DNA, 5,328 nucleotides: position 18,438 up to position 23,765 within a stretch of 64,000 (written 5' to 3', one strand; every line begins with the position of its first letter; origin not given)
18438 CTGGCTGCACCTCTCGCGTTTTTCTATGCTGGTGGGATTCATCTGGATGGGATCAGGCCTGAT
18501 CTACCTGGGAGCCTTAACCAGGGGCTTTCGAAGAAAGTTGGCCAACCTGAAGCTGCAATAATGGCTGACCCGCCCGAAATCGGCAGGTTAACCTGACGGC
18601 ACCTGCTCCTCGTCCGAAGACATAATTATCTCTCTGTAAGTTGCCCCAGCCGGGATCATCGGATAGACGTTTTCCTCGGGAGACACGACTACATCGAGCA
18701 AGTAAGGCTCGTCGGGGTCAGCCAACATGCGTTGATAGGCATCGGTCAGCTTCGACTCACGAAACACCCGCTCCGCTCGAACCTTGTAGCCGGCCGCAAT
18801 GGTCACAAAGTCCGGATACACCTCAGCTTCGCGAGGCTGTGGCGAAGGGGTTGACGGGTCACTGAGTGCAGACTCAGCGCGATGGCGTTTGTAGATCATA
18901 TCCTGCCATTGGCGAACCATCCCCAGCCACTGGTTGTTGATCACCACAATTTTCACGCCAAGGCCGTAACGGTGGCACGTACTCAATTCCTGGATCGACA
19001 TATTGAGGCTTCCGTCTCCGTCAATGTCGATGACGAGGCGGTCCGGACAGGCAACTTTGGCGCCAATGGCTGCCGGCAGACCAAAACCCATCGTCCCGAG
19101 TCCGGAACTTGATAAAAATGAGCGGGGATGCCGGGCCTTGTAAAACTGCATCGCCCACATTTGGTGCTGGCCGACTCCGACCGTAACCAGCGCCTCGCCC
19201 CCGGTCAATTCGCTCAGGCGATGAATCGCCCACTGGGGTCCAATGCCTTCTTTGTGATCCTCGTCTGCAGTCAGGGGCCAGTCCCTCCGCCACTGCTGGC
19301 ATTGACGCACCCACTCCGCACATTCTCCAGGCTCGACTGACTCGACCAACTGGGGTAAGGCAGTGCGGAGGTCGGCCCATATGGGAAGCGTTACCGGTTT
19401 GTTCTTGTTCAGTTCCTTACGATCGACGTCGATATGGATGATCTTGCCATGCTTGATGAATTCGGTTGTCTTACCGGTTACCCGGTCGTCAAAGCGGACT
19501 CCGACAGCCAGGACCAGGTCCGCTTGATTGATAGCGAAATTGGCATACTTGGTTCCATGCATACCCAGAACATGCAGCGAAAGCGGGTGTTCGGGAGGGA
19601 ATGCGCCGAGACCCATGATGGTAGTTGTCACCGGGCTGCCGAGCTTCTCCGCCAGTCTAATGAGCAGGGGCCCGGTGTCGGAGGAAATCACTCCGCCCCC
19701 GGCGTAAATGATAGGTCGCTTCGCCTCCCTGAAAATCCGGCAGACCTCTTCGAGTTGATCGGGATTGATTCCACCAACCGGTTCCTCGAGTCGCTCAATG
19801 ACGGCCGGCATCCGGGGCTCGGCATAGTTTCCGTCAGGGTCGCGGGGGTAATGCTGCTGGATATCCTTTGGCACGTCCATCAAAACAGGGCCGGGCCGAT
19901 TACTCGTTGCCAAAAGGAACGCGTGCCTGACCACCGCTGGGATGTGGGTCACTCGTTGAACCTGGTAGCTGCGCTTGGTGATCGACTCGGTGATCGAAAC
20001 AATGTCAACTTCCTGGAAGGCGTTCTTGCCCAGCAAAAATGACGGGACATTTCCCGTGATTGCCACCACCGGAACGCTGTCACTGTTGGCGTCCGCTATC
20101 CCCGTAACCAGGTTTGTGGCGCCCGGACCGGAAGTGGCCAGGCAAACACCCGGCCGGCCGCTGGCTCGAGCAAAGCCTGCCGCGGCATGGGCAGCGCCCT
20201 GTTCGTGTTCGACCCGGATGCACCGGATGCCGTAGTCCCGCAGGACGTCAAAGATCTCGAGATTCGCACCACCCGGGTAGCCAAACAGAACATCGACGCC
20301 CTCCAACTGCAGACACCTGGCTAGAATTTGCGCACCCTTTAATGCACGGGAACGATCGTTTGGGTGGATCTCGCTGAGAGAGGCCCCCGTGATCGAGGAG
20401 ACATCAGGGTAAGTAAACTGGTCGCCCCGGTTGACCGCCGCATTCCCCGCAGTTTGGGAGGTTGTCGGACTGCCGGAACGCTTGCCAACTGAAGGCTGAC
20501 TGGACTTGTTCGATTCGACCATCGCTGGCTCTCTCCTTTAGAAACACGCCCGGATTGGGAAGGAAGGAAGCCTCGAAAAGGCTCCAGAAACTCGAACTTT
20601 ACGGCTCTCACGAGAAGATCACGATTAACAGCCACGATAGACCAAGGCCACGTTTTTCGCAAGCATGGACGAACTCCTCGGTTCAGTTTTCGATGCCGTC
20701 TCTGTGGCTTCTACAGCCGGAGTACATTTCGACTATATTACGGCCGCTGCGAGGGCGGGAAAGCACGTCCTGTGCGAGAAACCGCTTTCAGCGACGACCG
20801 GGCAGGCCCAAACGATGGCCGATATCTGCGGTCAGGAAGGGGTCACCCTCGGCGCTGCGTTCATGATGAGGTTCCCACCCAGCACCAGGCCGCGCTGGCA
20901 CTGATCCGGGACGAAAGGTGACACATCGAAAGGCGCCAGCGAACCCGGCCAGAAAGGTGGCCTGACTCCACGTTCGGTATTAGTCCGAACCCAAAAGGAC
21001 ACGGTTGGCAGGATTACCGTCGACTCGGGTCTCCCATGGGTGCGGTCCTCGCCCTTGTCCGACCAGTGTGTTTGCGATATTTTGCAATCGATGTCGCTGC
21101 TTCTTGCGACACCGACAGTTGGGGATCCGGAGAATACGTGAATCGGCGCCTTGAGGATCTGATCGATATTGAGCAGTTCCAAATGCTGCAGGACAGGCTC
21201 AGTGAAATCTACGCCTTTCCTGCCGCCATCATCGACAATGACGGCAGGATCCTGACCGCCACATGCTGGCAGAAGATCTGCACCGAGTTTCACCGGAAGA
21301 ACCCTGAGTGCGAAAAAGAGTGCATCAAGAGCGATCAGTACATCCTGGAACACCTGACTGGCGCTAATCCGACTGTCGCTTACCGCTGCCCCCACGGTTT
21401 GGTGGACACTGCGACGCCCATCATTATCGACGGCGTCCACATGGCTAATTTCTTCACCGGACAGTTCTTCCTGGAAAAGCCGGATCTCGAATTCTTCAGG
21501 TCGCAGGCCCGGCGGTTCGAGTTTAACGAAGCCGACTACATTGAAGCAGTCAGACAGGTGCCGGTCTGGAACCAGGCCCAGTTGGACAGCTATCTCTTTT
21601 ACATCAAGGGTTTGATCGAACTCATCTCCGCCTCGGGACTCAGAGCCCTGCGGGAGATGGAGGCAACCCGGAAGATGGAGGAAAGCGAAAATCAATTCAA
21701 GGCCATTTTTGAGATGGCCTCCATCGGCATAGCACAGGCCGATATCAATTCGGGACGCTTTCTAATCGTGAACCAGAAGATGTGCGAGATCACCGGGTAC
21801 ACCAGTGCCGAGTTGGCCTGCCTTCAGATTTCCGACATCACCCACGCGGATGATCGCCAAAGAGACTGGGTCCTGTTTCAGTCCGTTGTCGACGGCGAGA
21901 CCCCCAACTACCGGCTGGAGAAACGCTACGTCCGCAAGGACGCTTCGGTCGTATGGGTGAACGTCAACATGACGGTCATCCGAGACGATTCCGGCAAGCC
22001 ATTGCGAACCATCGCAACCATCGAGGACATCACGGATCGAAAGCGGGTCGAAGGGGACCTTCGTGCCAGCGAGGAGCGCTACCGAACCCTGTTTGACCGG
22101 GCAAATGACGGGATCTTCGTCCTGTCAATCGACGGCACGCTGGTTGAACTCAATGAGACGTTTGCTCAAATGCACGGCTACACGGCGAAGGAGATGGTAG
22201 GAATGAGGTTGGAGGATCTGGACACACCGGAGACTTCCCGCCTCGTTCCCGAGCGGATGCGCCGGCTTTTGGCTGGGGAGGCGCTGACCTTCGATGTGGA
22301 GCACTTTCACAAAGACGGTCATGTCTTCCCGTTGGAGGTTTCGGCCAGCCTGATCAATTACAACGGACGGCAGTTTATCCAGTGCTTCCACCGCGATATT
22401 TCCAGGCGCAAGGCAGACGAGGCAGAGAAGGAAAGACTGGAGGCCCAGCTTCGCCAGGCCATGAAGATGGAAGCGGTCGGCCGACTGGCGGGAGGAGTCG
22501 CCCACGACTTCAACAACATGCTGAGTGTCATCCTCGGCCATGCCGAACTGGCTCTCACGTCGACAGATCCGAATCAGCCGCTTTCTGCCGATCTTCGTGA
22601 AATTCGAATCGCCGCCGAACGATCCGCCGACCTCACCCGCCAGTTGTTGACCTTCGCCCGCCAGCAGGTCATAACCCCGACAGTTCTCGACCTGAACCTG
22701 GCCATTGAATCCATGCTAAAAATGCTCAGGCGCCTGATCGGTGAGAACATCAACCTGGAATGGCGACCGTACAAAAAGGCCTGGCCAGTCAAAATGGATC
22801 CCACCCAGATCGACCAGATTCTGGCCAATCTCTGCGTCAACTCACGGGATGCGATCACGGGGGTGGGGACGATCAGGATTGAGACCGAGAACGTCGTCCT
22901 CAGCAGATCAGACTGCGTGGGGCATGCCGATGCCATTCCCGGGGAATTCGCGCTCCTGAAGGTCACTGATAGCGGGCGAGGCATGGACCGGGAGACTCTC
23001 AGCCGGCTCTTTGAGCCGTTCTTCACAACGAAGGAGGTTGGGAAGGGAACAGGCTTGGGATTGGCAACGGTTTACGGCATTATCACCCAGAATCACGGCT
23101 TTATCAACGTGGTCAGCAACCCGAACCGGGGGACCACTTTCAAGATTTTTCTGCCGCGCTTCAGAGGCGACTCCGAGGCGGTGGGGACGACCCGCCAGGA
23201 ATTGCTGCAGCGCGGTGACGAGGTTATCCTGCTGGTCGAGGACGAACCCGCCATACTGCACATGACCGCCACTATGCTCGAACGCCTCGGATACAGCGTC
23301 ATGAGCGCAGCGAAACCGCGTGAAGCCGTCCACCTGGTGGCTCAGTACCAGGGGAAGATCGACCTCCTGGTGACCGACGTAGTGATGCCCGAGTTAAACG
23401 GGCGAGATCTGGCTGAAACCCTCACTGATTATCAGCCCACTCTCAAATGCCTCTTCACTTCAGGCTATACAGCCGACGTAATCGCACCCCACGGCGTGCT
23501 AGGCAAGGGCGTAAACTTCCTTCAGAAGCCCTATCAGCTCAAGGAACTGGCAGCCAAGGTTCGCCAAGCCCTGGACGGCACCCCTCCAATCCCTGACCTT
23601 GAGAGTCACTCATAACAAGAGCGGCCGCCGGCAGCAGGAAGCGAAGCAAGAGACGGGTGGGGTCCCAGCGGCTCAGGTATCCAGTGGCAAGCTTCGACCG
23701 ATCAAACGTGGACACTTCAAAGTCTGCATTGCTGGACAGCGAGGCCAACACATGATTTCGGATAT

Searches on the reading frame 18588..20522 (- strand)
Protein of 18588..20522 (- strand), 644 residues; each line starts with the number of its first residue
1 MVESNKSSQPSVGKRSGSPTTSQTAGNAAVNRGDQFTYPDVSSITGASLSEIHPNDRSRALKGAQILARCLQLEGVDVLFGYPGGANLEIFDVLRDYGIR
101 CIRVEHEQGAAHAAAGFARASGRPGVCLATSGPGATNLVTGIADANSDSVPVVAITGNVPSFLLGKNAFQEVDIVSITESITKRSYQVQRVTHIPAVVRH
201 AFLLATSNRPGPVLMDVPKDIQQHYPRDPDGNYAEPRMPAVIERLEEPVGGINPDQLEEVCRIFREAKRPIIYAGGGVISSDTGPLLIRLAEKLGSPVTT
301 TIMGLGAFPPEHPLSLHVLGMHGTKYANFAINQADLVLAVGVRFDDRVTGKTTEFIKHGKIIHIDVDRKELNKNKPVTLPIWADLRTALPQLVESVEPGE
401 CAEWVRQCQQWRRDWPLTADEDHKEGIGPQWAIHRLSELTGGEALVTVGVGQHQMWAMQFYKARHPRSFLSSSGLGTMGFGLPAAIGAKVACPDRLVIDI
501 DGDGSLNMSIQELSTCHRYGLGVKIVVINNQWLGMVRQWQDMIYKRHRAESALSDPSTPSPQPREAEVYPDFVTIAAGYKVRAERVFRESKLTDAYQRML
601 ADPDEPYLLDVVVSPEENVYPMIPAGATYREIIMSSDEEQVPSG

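Call 106: search_protein_families(library=pfam, proteins=[window:18588-20522:-], max_evalue=0.00001)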
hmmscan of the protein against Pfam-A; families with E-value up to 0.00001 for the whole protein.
window:18588-20522:- (644 aa): 3 families
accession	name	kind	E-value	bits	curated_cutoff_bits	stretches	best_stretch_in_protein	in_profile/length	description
PF02775.26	TPP_enzyme_C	-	1.9e-47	161.3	21.9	1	449-611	1-151/151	Thiamine pyrophosphate enzyme, C-terminal TPP binding domain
PF00205.28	TPP_enzyme_M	-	4.2e-47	159.7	30.4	1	258-392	2-137/137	Thiamine pyrophosphate enzyme, central domain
PF02776.23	TPP_enzyme_N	-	9e-39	132.4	26.8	1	62-176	2-118/119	Thiamine pyrophosphate enzyme, N-terminal TPP binding domain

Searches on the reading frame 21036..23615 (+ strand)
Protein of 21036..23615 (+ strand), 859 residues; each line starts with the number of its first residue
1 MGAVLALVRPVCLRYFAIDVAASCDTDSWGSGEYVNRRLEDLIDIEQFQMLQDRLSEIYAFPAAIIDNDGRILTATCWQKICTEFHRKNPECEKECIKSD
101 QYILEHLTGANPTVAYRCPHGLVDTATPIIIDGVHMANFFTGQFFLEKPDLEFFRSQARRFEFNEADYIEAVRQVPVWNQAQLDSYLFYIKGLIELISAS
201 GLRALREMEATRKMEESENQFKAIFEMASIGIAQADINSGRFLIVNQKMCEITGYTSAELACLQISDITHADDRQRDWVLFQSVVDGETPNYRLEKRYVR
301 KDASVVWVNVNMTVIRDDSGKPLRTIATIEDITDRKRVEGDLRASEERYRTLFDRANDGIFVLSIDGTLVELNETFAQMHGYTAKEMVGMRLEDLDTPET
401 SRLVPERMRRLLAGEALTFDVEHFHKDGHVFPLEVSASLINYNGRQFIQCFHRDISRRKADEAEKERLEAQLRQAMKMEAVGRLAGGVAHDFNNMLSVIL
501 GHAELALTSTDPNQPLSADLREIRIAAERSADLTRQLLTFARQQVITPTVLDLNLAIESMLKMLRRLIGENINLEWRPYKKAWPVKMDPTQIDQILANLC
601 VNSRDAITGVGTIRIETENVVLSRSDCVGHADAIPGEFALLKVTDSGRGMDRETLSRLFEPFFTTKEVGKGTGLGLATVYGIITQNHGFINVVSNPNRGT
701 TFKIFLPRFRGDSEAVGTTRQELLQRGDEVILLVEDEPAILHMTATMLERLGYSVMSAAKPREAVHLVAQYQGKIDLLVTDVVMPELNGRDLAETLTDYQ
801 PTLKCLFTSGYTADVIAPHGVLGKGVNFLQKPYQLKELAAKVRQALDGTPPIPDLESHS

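Call 106: search_protein_families(library=pfam, proteins=[window:21036-23615:+], max_evalue=0.00001)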
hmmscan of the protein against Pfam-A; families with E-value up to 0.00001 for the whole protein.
window:21036-23615:+ (859 aa): 9 families
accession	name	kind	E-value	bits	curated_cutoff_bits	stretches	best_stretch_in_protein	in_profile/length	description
PF10114.15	PocR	-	2.7e-47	161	23.9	1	41-201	1-161/162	Sensory domain found in PocR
PF13426.13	PAS_9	-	6.1e-30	104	27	2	238-334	9-103/103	PAS domain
PF08447.18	PAS_3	-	4.2e-25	88.3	25.6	2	244-328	3-88/89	PAS fold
PF00989.32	PAS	-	2.7e-24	85.8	22.6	2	347-455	1-113/113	PAS fold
PF08448.16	PAS_4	-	1.4e-20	74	23.1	1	353-459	1-109/110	PAS fold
PF13188.13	PAS_8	-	8.3e-20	70.4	21.8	1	347-397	1-49/65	PAS domain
PF02518.31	HATPase_c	-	9.5e-19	68.3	26.4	1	588-708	2-109/111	Histidine kinase-, DNA gyrase B-, and HSP90-like ATPase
PF00072.30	Response_reg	-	2.1e-18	66.9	30.2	1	731-843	1-111/111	Response regulator receiver domain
PF00512.31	HisKA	-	2.4e-07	31.1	26.9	1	482-543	3-63/66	His Kinase A (phospho-acceptor) domain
